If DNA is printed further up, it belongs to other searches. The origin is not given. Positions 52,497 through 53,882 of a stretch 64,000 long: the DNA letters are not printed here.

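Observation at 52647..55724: RNA end-healing and sealing cluster: HD-Pnk, Rnl1 and a PD-(D/E)xK nuclease, with a second Rnl2-type ligase at 58379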

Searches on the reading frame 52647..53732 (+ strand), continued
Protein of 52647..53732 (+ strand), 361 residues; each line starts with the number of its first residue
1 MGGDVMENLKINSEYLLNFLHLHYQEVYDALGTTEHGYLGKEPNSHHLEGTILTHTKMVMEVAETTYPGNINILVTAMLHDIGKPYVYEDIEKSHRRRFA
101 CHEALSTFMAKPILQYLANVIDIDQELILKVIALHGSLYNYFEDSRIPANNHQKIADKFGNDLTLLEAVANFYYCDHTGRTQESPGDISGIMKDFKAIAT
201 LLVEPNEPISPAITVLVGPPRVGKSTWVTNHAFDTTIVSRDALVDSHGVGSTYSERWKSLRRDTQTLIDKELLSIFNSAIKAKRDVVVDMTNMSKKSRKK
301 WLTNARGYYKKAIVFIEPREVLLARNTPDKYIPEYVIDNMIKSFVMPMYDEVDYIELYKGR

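Call 35: predict_structure(alignment_id=A2)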
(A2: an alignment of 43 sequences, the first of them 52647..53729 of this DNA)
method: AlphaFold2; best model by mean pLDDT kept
length: 361 residues; sequences in the alignment: 43
mean_pLDDT: 94.9   pTM: 0.92
mean pLDDT of the five models: 94.9, 94.7, 94.7, 93.6, 93.3
residues with pLDDT >= 90: 325; 70-90: 28; 50-70: 7; < 50: 1
segments of 3 or more residues with pLDDT < 50: none
pLDDT, mean of each block of 10 residues (from residue 1): 61 97 98 95 88 98 98 99 98 95 98 97 98 96 96 98 98 97 92 98 93 97 95 95 93 92 96 97 97 93 97 98 94 95 97 95 58
secondary structure, 60 per line:
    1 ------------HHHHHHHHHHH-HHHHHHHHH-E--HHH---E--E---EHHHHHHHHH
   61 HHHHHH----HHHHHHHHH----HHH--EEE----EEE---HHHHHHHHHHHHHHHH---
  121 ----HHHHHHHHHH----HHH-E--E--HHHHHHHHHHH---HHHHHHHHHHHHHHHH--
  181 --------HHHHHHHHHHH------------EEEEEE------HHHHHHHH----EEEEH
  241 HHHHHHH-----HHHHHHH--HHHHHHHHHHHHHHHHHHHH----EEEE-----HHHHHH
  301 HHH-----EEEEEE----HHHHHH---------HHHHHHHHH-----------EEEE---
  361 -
elements in order: H13-23 H25-33 H52-66 H71-79 E89-91 E96-98 H102-117 H125-134 H149-159 H163-178 H189-199 E212-217 H224-231 E236-239 H240-247 H253-259 H262-281 E286-289 H295-303 E309-314 H319-324 H334-342 E354-357

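Call 38: find_related_loci(query=A2, collection=viral_contigs, flank=6000)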
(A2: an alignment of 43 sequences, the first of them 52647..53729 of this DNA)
Query A2 (361 aa) in viral_contigs; peptide patterns used: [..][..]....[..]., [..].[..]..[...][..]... (x = any residue, [..] = any of these).
599 stretches matched a pattern (row limit reached: there are more); 183 encode a relative of the query (tblastn E <= 1e-3); the best 80 are kept; 80 distinct loci.
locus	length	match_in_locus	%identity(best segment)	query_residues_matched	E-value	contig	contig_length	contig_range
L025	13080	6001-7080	44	1-355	9e-91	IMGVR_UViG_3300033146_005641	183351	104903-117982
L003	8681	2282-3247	40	26-357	4e-69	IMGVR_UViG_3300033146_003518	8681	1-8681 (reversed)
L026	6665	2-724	41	128-355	4e-43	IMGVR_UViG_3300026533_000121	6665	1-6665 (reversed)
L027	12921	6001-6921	33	43-351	6e-38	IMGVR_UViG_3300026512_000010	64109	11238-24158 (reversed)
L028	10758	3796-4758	29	24-351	4e-37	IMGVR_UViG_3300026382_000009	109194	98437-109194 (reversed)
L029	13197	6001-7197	30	16-357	2e-36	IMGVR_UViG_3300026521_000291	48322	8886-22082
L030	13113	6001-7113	28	10-356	7e-36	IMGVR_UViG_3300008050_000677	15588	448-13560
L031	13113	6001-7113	28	10-356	8e-36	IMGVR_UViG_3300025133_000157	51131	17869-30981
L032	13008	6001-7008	30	6-357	2e-32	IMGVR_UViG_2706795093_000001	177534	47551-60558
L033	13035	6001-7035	28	16-357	4e-33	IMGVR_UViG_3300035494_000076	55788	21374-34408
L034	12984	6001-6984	30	21-357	3e-30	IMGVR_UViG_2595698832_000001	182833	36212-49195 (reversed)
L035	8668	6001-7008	30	28-357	5e-28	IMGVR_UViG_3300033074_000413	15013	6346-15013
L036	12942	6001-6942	30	6-351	4e-27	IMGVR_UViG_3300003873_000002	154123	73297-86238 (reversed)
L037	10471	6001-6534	34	187-356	2e-23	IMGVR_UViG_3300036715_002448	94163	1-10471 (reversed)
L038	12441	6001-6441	35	213-355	1e-18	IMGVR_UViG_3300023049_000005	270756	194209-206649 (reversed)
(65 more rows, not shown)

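Call 39: fold_search(model_id=the predicted structure, library=pdb)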
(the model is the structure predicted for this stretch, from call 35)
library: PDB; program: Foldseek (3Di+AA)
matches with E <= 10: 932; with E <= 0.001: 35
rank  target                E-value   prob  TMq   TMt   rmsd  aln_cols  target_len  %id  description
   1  4gp7_A                1.9e-06  1.00  0.34  0.67   4.5       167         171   22  Polynucleotide kinase (released 2012-11-14)
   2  4jt2_B                3.3e-06  1.00  0.34  0.69   2.6       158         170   22  Structure of Clostridium thermocellum polynucleotide kinase bound to CTP (released 2013-08-28)
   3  4jst_A                5.6e-06  1.00  0.32  0.65   4.1       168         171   23  Structure of Clostridium thermocellum polynucleotide kinase bound to UTP (released 2013-08-28)
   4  4gp6_A                1.1e-05  1.00  0.33  0.66   3.1       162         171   23  Polynucleotide kinase (released 2012-11-14)
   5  1yj5_B                1.2e-05  1.00  0.32  0.30   4.1       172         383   20  Molecular architecture of mammalian polynucleotide kinase, a DNA repair enzyme (released 2005-03-15)
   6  4gp6_B                1.5e-05  1.00  0.33  0.67   3.0       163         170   22  Polynucleotide kinase (released 2012-11-14)
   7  3zvn_A                1.7e-05  1.00  0.31  0.30   5.2       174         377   20  The structural basis for substrate recognition by mammalian polynucleotide kinase 3' phosphatase (released 2011-11-16)
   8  3u7g_A                2.4e-05  1.00  0.32  0.31   4.2       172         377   20  Crystal structure of mPNKP catalytic fragment (D170A) bound to single-stranded DNA (TCCTAp) (released 2011-12-14)
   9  4mde_A                3.1e-05  1.00  0.33  0.67   3.4       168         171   22  Structure of bacterial polynucleotide kinase product complex bound to GDP and DNA (released 2013-11-06)
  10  1yj5_A                3.9e-05  1.00  0.31  0.30   4.3       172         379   20  Molecular architecture of mammalian polynucleotide kinase, a DNA repair enzyme (released 2005-03-15)
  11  3u7f_B                6.0e-05  1.00  0.31  0.30   4.7       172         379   20  Crystal structure of mPNKP catalytic fragment (D170A) bound to single-stranded DNA (TCCTCp) (released 2011-12-14)
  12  3u7e                  6.6e-05  1.00  0.31  0.29   5.9       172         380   20  Crystal structure of mPNKP catalytic fragment (D170A) (released 2011-12-14)
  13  3zvl                  1.1e-04  1.00  0.31  0.29   5.9       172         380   20  The structural basis for substrate recognition by mammalian polynucleotide kinase 3' phosphatase (released 2011-11-16)
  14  9drz_A                1.3e-04  1.00  0.32  0.68   4.1       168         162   15  Structure of Lichtheimia corymbifera Kinase in complex with GDP and MG (released 2024-10-16)
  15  3u7h_B                1.8e-04  1.00  0.31  0.29   4.2       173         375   21  Crystal structure of mPNKP catalytic fragment (D170A) bound to single-stranded DNA (TCCTTp) (released 2011-12-14)
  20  4xrp_A                4.1e-04  1.00  0.32  0.36   3.2       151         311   23  Structure of the Pnkp1/Rnl/Hen1 RNA repair complex (released 2015-04-22)
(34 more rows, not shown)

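Call 67: find_related_loci(query=A2, collection=genome_contigs, flank=5000)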
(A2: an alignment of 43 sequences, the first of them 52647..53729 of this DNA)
Query A2 (361 aa) in genome_contigs; peptide patterns used: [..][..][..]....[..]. (x = any residue, [..] = any of these).
6 stretches matched a pattern; 1 encode a relative of the query (tblastn E <= 1e-3); 1 distinct loci.
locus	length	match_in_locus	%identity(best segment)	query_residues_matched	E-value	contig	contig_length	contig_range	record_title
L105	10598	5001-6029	40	14-355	3e-72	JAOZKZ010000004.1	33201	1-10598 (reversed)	MAG: Campylobacterales bacterium isolate GMC10.concoct.254_sub NODE_417_length_33201_cov_11.183944, whole genome shotgun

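Call 68: search_dna_similar(query=window:52647-53729:+, collection=plasmids, mode=protein, max_rows=40, max_evalue=0.01)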
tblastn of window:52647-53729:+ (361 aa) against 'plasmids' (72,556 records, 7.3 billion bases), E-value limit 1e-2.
Records with a match: 15; places in all: 15; records where one place covers at least 80% of the query: 6.
Best place of each record, by identity: <60% 15.
By first word of the organism name: Streptomyces 4; Ralstonia 3; Pseudomonas 3; Skermanella 2; Methylorubrum 1; Kitasatospora 1; Deinococcus 1.
By predicted mobility (MOB-suite, as given by PLSDB): non-mobilizable 11; mobilizable 4.
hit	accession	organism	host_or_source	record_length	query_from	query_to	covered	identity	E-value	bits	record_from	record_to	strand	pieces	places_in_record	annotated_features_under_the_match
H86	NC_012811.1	Methylorubrum extorquens AM1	-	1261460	46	356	86%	24.6%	2e-8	63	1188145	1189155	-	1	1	none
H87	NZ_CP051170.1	Ralstonia pseudosolanacearum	Whole organism,potato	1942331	46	356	86%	24.5%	2e-4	51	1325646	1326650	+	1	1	none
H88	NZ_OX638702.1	Pseudomonas aeruginosa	Homo sapiens,blood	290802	47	356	86%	24.1%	9e-6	56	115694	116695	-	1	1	AAA family ATPase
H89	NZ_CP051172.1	Ralstonia pseudosolanacearum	Whole organism,potato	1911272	46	356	86%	24.0%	2e-3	48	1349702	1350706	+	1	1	none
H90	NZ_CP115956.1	Ralstonia pseudosolanacearum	Solanum tuberosum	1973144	46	356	86%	24.0%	2e-3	48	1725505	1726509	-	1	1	none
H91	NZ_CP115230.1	Pseudomonas aeruginosa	Homo sapiens,culture samples from human ...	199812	47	356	86%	23.5%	3e-6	57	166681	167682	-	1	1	AAA family ATPase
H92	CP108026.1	Kitasatospora sp. NBC_00315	-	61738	128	337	58%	26.6%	1e-3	49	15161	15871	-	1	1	AAA family ATPase | hypothetical protein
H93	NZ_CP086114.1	Skermanella rosea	single cell,hydrocarbon-contaminated ...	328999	170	355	52%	29.9%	2e-11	73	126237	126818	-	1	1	ATP-binding protein | hypothetical protein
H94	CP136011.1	Pseudomonas sp. FeN3W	cell culture,marine sediment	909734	37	248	59%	25.9%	5e-5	53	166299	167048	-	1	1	AAA family ATPase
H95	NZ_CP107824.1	Streptomyces anulatus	-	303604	181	351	47%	29.6%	4e-5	53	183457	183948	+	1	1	none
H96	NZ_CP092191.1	Deinococcus sp. KNUC1210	Setaria viridis,cell ...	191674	190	352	45%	29.5%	4e-4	50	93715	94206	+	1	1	AAA family ATPase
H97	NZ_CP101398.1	Streptomyces cavourensis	mixed culture,soil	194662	212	352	39%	31.1%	2e-3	48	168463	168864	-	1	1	AAA family ATPase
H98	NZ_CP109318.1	Streptomyces anulatus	-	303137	212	337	35%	33.3%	9e-5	52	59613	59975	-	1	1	AAA family ATPase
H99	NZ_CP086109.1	Skermanella mucosa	single cell,crude oil contaminated ...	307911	213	359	41%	27.9%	2e-6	57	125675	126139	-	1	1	ATP-binding protein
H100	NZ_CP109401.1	Streptomyces anulatus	-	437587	213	347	37%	30.3%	8e-5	52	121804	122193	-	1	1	AAA family ATPase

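Call 72: get_annotated_region(hit=H86, flank=4000)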
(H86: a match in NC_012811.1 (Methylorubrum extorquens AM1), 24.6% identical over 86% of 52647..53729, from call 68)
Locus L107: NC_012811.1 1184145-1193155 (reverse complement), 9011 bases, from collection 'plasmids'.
description: Methylorubrum extorquens AM1 megaplasmid, complete sequence
organism: Methylorubrum extorquens AM1 (NCBI taxid 272630)
taxonomy: Bacteria; Pseudomonadota; Alphaproteobacteria; Hyphomicrobiales; Methylobacteriaceae; Methylorubrum; Methylorubrum extorquens; Methylorubrum extorquens AM1
host: -; source: -; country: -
typing (MOB-suite, as given by PLSDB): non-mobilizable; replicon rep_cluster_56; mating-pair formation MPF_I
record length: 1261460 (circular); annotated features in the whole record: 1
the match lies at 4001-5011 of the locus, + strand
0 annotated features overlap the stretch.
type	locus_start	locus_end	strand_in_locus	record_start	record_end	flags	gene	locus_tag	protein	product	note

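Call 76: search_protein_families(library=padloc, proteins=[window:52647-53732:+], max_evalue=0.01)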
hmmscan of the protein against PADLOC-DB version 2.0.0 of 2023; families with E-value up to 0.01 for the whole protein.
window:52647-53732:+ (361 aa): 4 families
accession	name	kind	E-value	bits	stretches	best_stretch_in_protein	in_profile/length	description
PDLC01254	Cas3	-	0.00015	20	1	50-158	7-110/164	CAS-I; effector_G3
PDLC01456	Cas3a2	-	0.0017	16.5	1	76-136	53-108/207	CAS-I; effector_G3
PDLC01378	Cas3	-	0.0023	16.3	1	75-134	40-90/174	CAS-I; effector_G3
PDLC04791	PDC-S01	-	0.0033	14.2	1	209-273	17-83/395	-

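Call 77: find_encoding_contigs(protein=P0003, flank=6000, max_places=2)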
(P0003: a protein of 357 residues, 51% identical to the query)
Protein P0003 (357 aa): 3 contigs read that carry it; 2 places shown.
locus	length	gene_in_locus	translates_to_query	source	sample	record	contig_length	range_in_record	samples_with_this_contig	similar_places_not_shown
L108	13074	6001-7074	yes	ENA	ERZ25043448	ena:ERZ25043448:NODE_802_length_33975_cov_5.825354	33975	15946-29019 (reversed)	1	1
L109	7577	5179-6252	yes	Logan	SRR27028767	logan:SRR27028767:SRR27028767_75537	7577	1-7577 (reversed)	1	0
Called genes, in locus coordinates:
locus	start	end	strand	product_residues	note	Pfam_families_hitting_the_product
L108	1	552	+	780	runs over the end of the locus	PF22085:NorB_cytochrome_c-like, PF00115:COX1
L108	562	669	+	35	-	-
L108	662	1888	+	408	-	-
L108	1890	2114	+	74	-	-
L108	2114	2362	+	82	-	-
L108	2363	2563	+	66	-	-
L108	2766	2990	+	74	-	-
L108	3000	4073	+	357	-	-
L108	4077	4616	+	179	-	-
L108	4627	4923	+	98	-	-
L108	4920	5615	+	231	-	-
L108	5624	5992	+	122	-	-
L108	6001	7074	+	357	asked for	PF01966:HD (weak), PF13671:AAA_33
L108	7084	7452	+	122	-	-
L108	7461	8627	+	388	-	PF09511:RNA_lig_T4_1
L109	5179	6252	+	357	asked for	PF01966:HD (weak), PF13671:AAA_33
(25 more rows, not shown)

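Call 78: find_encoding_contigs(protein=P0013, flank=6000, max_places=2)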
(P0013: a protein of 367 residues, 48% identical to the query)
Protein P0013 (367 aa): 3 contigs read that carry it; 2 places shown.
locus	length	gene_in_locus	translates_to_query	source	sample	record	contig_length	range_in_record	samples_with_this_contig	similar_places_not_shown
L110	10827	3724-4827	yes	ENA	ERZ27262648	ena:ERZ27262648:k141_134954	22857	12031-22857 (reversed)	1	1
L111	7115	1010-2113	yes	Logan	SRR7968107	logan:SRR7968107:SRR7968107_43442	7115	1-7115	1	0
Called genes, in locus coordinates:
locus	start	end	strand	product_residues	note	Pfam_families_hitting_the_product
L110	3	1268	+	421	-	?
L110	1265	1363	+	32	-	-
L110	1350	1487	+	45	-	-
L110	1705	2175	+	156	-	-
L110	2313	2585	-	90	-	-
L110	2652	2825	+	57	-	-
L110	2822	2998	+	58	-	-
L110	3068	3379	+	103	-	-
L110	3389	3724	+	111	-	-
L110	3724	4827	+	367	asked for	PF01966:HD (weak), PF08433:KTI12 (weak), PF13671:AAA_33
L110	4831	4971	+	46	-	-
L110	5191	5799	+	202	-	-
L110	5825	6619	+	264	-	PF13353:Fer4_12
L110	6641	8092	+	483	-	-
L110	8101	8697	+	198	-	PF01507:PAPS_reduct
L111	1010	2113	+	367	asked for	PF01966:HD (weak), PF08433:KTI12 (weak), PF13671:AAA_33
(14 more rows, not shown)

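Call 79: find_encoding_contigs(protein=P0021, flank=6000, max_places=2)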
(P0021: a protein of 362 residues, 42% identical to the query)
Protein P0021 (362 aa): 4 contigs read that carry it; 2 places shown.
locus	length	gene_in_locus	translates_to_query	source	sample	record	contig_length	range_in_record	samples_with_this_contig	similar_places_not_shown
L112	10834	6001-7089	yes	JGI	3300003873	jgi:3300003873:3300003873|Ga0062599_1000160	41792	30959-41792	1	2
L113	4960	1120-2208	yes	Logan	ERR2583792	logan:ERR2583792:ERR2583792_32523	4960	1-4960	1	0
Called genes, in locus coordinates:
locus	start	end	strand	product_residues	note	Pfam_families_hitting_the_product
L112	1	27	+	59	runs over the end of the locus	-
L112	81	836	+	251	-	PF01227:GTP_cyclohydroI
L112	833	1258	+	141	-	-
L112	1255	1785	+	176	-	-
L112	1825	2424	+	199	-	PF01242:PTPS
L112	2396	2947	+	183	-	-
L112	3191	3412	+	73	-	-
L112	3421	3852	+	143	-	PF00156:Pribosyltran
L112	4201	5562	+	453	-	PF13638:PIN_4, PF02562:PhoH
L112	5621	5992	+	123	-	-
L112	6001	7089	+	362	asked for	PF01966:HD (weak), PF13671:AAA_33 (weak)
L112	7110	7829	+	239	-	-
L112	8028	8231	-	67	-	-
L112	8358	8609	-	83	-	-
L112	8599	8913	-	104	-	-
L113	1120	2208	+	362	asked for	PF01966:HD (weak), PF13671:AAA_33 (weak)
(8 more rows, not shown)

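Call 101: search_protein_representatives(alignment_id=A2)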
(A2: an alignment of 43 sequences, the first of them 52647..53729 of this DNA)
Query: 43 sequences, 358 profile positions. Proteins with E-value up to 0.001 (for the whole library): 26684; up to 1e-10: 9164; up to 1e-30: 1045. The best 150 are listed.
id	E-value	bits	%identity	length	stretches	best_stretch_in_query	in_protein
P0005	1.2e-132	458.7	-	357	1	4-356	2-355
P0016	3.5e-131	453.9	-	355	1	3-356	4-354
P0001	7.3e-131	452.8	-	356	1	3-356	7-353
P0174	2.7e-128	444.4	-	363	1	4-356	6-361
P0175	1.6e-122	425.4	-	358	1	3-356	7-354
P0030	2.1e-120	418.4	-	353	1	2-355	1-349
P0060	2.1e-120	418.4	-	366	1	3-355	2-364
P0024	3.7e-120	417.6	-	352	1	5-357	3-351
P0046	7.7e-119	413.3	-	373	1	3-357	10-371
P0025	2.8e-118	411.4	-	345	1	2-356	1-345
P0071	7.9e-116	403.4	-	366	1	6-356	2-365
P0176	7.4e-115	400.2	-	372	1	3-356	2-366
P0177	1.3e-114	399.4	-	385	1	3-357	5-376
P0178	4.0e-114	397.8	-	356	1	4-356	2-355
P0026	6.9e-113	393.7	-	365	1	3-356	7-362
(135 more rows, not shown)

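Call 104: find_encoding_contigs(protein=P0002, flank=4000, max_places=2)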
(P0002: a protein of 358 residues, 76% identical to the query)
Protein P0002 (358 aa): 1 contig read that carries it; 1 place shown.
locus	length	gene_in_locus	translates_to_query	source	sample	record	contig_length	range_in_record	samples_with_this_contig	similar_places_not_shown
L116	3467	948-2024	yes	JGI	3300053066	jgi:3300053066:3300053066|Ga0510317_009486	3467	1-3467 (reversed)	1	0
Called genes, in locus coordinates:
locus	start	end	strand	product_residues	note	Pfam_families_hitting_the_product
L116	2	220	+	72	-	?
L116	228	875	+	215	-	-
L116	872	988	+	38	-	-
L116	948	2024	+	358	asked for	PF01966:HD, PF08433:KTI12 (weak), PF13671:AAA_33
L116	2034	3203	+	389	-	PF09511:RNA_lig_T4_1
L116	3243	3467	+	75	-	?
